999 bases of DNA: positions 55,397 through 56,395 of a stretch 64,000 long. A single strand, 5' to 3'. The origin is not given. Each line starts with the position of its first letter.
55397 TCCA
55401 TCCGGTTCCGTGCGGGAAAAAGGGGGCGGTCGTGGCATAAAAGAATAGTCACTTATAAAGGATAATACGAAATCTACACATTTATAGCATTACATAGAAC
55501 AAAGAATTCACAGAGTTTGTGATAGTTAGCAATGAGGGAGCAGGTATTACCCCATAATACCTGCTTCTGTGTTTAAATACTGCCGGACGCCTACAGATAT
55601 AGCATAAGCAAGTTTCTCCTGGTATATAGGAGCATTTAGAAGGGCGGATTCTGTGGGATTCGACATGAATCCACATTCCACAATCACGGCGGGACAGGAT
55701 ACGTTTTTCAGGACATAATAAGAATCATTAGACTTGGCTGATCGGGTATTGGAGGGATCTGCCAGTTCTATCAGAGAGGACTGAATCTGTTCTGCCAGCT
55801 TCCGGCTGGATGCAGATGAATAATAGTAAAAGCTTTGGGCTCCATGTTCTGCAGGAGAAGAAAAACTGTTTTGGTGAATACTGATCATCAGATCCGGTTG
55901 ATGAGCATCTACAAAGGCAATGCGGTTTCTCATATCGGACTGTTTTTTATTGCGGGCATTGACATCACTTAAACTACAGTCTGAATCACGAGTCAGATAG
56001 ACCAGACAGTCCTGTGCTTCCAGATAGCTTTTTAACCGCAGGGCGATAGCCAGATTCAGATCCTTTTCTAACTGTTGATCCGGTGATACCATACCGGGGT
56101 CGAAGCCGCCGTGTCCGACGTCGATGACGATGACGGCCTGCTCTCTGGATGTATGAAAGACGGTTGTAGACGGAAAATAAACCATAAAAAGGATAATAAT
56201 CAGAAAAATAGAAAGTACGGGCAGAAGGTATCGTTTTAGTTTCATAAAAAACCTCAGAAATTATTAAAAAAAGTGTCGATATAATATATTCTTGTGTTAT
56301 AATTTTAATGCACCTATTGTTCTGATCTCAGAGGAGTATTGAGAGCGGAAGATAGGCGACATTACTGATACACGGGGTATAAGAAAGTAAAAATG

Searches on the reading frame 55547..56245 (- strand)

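Call 28: search_protein_families(library=pfam, proteins=[window:55547-56245:-], max_evalue=0.00001)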
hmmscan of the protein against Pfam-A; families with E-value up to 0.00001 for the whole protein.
window:55547-56245:- (232 aa): 1 family
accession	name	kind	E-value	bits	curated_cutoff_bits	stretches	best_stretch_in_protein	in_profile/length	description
PF01520.23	Amidase_3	-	1.2e-47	162.6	27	1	39-221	1-173/174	N-acetylmuramoyl-L-alanine amidase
